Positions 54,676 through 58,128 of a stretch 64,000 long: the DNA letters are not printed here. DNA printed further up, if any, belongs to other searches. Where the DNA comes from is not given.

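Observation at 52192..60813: ttrBCA-ordered molybdoenzyme with a 1050-aa Tat-lipoprotein catalytic subunit and its own cofactor-maturation genes; substrate unknown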

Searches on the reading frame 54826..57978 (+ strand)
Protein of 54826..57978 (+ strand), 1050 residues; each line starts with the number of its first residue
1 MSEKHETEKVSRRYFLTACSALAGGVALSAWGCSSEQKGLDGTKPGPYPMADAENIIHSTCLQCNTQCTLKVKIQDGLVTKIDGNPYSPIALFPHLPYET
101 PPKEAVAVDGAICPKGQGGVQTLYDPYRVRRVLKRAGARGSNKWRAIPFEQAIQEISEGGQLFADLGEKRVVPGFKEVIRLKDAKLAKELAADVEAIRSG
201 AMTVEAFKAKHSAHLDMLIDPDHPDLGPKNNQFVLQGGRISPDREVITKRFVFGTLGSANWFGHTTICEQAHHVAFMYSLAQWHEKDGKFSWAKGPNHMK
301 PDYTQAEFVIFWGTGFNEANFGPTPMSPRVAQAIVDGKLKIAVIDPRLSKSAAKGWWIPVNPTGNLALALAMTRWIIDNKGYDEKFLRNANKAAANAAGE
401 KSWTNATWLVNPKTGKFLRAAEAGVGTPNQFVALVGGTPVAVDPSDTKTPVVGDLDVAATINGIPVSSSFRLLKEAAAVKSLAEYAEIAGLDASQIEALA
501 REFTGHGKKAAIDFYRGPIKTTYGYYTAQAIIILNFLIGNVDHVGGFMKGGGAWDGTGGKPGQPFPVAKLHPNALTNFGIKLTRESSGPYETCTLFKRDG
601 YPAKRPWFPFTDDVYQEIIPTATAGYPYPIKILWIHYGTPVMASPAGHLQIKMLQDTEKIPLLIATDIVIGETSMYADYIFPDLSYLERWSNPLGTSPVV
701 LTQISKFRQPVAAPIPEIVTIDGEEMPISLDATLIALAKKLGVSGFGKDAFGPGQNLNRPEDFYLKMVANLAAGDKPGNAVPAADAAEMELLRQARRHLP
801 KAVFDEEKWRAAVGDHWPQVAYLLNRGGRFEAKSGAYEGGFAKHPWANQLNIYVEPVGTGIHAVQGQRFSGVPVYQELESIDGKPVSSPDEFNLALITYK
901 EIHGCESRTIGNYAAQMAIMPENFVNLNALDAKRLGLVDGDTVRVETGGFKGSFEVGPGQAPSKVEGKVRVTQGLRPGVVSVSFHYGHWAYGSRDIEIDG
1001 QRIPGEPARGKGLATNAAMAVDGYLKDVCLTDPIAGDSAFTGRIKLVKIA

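Call 3: search_protein_families(library=pfam, proteins=[window:54826-57978:+])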
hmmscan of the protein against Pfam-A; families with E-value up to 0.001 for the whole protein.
window:54826-57978:+ (1050 aa): 3 families
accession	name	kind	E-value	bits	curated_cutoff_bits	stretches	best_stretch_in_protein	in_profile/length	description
PF00384.28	Molybdopterin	-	1.5e-10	41.1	24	1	303-689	105-316/353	Molybdopterin oxidoreductase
PF01568.27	Molydop_binding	-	3.2e-10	40.5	26.8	1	894-988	1-82/110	Molydopterin dinucleotide binding domain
PF04879.21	Molybdop_Fe4S4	-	8.9e-07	29.2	22.7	1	57-124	4-54/55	Molybdopterin oxidoreductase Fe4S4 domain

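Call 4: search_protein_families(library=ncbifam, proteins=[window:54826-57978:+])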
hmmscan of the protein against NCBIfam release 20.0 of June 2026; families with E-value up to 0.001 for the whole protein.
window:54826-57978:+ (1050 aa): 18 families
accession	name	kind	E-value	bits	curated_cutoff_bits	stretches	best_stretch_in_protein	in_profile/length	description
NF011567.1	PRK14991.1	equivalog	1e-140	470.5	1750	2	204-1017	196-988/1022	tetrathionate reductase subunit TtrA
NF012032.0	PRK15488.1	equivalog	1.7e-44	152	694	3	9-158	2-128/759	thiosulfate reductase PhsA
TIGR02166.1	dmsA_ynfE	subfamily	2.8e-35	121.6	777.7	2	10-158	1-134/794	DMSO/selenate family reductase complex A subunit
NF041714.1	arsenate_red_ArrA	equivalog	4e-28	98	1600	3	232-377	152-282/848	arsenate respiratory reductase molybdopterin-containing subunit ArrA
TIGR03479.1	DMSO_red_II_alp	subfamily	3.2e-22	78.4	984.75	2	302-549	221-466/913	molybdopterin-dependent oxidoreductase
TIGR01591.1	Fdh-alpha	equivalog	4.4e-22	77.9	666.25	1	308-389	158-236/672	formate dehydrogenase subunit alpha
NF041885.1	selenate_YnfE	exception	4.8e-17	61.1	1675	1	484-546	342-403/805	selenate/tellurate reductase subunit YnfE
NF011566.1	PRK14990.1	exception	1.7e-16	59.4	1600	1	9-159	13-150/814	dimethylsulfoxide reductase subunit A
NF041884.1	selenate_YnfF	exception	1.2e-15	56.5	1650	1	480-548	331-398/798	selenate/tellurate reductase subunit YnfF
NF047855.1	AssmNtatRedNasC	equivalog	1.4e-13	50.1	1100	0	302-393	177-265/708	assimilatory nitrate reductase catalytic subunit NasC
NF041783.2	mnquin_red_QrcB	equivalog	3.5e-12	45.3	440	0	631-702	405-476/695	menaquinone reductase molybdopterin-binding-like subunit QrcB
TIGR01553.1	formate-DH-alph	equivalog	2.3e-11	42.2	814.2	1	10-158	2-134/1009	formate dehydrogenase-N subunit alpha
NF041513.1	formate_DH_Act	exception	1.6e-10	39.5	1400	1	51-157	37-124/1067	formate dehydrogenase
TIGR00509.1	bisC_fam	subfamily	1.8e-08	33.1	1017.55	0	868-946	602-680/772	molybdopterin guanine dinucleotide-containing S/N-oxide reductase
TIGR02164.1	torA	equivalog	2.9e-05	22.4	1465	0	905-947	694-733/824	trimethylamine-N-oxide reductase TorA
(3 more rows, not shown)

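Call 7: find_homologous_proteins(query=window:54826-57975:+)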
Query window:54826-57975:+ (1050 aa): 2632 proteins with E <= 0.001 among 8000 candidates; the best 120 are listed.
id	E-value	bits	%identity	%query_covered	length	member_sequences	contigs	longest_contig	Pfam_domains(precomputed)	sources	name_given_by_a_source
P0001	0.0e+0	2406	98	100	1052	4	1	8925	PF00384.28,PF01568.28,PF04879.22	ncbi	-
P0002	0.0e+0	2370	97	100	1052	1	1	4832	PF00384.28,PF01568.28,PF04879.22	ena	-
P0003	0.0e+0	2369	96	100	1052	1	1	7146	PF00384.28,PF01568.28,PF04879.22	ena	-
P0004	0.0e+0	2368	96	100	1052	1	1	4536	PF00384.28,PF01568.28,PF04879.22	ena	-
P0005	0.0e+0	2360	96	100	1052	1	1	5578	PF00384.28,PF01568.28,PF04879.22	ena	-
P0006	0.0e+0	2228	91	100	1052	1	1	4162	PF00384.28,PF01568.28,PF04879.22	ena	-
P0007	0.0e+0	2221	90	100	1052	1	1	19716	PF00384.28,PF01568.28,PF04879.22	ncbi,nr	ncbi:MAG: molybdopterin-dependent oxidoreductase [Deltaproteobacteria bacterium]|nr:molybdopterin-de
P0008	0.0e+0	2211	90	100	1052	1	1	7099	PF00384.28,PF01568.28,PF04879.22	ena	-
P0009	0.0e+0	2197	89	100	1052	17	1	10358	PF00384.28,PF01568.28,PF04879.22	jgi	jgi:tetrathionate reductase subunit A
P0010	0.0e+0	2195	89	100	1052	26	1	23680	PF00384.28,PF01568.28,PF04879.22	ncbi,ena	-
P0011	0.0e+0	2189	89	100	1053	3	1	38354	PF00384.28,PF01568.28,PF04879.22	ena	-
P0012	0.0e+0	2170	87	100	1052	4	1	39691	PF00384.28,PF01568.28,PF04879.22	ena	-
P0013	0.0e+0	2165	88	100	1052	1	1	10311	PF00384.28,PF01568.28,PF04879.22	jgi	jgi:anaerobic selenocysteine-containing dehydrogenase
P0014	0.0e+0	2156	87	100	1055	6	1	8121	PF00384.28,PF01568.28,PF04879.22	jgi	jgi:anaerobic selenocysteine-containing dehydrogenase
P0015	0.0e+0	2142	87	100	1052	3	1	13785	PF00384.28,PF01568.28,PF04879.22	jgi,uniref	uniref:Molybdopterin oxidoreductase n=1 Tax=Desulfobacca acetoxidans TaxID=60893 RepID=A0A7V6A2S8_9B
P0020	0.0e+0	1959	78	100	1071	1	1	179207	PF00384.28,PF01568.28,PF04879.22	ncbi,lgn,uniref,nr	ncbi:Molydopterin dinucleotide binding domain-containing protein [Humidesulfovibrio mexicanus]|unire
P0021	0.0e+0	1950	78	100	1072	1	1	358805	PF00384.28,PF01568.28,PF04879.22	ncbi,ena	-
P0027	0.0e+0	1800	72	100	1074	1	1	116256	PF00384.28,PF04879.22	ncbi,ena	-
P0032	0.0e+0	1679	69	99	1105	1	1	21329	PF00384.28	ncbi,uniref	ncbi:molybdopterin-dependent oxidoreductase [Thermus sp.]|uniref:molybdopterin-dependent oxidoreduct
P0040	0.0e+0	1645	68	95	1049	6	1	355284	PF00384.28,PF04879.22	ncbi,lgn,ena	-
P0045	0.0e+0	1631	68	96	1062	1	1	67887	PF00384.28,PF04879.22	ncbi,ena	-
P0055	0.0e+0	1616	66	99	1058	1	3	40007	PF00384.28,PF04879.22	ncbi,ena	-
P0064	0.0e+0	1604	65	99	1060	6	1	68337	PF00384.28,PF01568.28,PF04879.22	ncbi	-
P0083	0.0e+0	1573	64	100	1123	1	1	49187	PF00384.28,PF01568.28,PF04879.22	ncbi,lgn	-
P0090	0.0e+0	1541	65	95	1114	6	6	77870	PF00384.28,PF01568.28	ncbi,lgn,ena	-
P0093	0.0e+0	1481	62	99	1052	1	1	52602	PF00384.28,PF01568.28,PF04879.22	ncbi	-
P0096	0.0e+0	1448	61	99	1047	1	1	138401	PF00384.28,PF01568.28,PF04879.22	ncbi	ncbi:MAG: molybdopterin-dependent oxidoreductase [Symbiobacteriia bacterium]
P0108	0.0e+0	1284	56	99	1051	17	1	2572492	PF00384.28,PF01568.28,PF04879.22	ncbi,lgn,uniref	ncbi:Tetrathionate reductase subunit A [Moorella humiferrea]|uniref:molybdopterin-dependent oxidored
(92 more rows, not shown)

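Call 8: search_solved_structures(query=window:54826-57975:+, max_evalue=0.001)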
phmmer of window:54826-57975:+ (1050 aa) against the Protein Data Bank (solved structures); distinct sequences matched with E-value up to 0.001: 10.
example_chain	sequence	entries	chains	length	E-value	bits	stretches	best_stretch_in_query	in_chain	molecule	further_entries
2vpw_A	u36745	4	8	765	2.7e-23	85.1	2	484-692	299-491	THIOSULFATE REDUCTASE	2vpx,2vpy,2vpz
6cz7_A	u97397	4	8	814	3.5e-19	71.5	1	228-374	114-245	ArrA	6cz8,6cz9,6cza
7bkb_D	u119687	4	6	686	2.7e-12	48.7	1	302-389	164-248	Formate dehydrogenase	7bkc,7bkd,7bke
4ydd_A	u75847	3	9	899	1.9e-08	35.9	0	63-157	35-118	DMSO reductase family type II enzyme, molybdopterin subunit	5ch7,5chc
5e7o_A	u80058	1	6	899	2.1e-08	35.8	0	63-157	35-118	DMSO reductase family type II enzyme, molybdopterin subunit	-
7b04_B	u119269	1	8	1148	5.4e-07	31.1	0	335-388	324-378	Nitrite oxidoreductase subunit A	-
9t1s_L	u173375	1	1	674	6.8e-05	24.2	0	325-393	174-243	formate dehydrogenase (coenzyme F420)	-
1aa6_A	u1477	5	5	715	7.7e-05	24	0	889-946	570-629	FORMATE DEHYDROGENASE H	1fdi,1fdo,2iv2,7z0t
2e7z_A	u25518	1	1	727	0.0003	22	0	335-389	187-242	Acetylene hydratase Ahy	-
7qv7_S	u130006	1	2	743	0.00059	21.1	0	887-948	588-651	Hydrogen dependent carbon dioxide reductase subunit FdhF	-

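Call 14: find_related_loci(query=window:54826-57975:+, collection=genome_contigs, flank=10000)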
Query window:54826-57975:+ (1050 aa) in genome_contigs; peptide patterns used: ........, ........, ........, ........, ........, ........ (x = any residue, [..] = any of these).
51 stretches matched a pattern; 21 encode a relative of the query (tblastn E <= 1e-3); 20 distinct loci.
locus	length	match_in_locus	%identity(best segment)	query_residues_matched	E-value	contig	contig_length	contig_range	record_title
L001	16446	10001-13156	89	1-1050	0e+0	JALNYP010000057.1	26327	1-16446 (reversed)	MAG: Syntrophobacterales bacterium isolate SO_2017_GW1 bin 185 NODE_7614_length_26327_cov_1.427061_OW334_2017, whole gen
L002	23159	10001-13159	89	1-1050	0e+0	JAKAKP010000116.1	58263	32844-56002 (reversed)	MAG: Deltaproteobacteria bacterium isolate WY4.bin79 NODE_579_length_58263_cov_2.210954, whole genome shotgun sequence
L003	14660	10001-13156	85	1-1050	0e+0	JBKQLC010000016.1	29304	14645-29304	MAG: Syntrophobacteraceae bacterium isolate CRr2D2E2F__bin_5 CRr2D2E2F_000000022158, whole genome shotgun sequence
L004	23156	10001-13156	85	1-1050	0e+0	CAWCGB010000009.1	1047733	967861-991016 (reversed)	MAG: uncultured delta proteobacterium isolate MFD01231.bin.2.77 genome assembly, contig: contig_8376, whole genome shotg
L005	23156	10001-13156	87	1-1050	0e+0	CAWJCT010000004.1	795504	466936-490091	MAG: uncultured delta proteobacterium isolate MFD04944.bin.2.60 genome assembly, contig: contig_59854, whole genome shot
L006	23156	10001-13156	84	1-1050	0e+0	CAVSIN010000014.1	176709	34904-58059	MAG: uncultured delta proteobacterium isolate MFD01299.bin.2.13 genome assembly, contig: contig_10617, whole genome shot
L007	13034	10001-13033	85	1-1010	0e+0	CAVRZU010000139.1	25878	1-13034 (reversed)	MAG: uncultured delta proteobacterium isolate MFD04752.bin.2.21 genome assembly, contig: contig_177867, whole genome sho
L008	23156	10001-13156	84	1-1050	0e+0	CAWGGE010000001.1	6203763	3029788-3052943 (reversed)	MAG: uncultured delta proteobacterium isolate MFD01828.bin.2.72 genome assembly, contig: contig_14663, whole genome shot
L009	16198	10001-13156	90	1-1050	0e+0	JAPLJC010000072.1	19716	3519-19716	MAG: Deltaproteobacteria bacterium isolate LacPavin_0920_WC90_MAG_58_11 LacPavin_0920_WC90_scaffold_719012, whole genome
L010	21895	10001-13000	68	48-1050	0e+0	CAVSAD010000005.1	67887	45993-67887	MAG: uncultured Chloroflexia bacterium isolate MFD05942.bin.3.361 genome assembly, contig: contig_129534, whole genome s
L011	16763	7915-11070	87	1-1050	0e+0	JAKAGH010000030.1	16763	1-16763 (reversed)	MAG: Deltaproteobacteria bacterium isolate WY2.bin14 NODE_4911_length_16763_cov_1.867516, whole genome shotgun sequence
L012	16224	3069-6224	85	1-1050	0e+0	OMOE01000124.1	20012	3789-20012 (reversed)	Syntrophobacter sp. SbD1 strain Peat soil MAG SbD1 genome assembly, contig: SBDP1_Contig_46, whole genome shotgun sequen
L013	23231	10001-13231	52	1-1049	0e+0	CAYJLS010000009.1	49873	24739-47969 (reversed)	MAG TPA_asm: uncultured Anaerolineaceae bacterium isolate ERP124720_co1_70 genome assembly, contig: NODE_987_length_4987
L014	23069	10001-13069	53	7-1040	0e+0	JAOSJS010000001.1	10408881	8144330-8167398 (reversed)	MAG: Ardenticatenaceae bacterium isolate FR_9 contig_134_pilon, whole genome shotgun sequence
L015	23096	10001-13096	51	9-1049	0e+0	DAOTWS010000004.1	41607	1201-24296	MAG TPA_asm: Anaerolineae bacterium isolate H16_161 k91_1386328, whole genome shotgun sequence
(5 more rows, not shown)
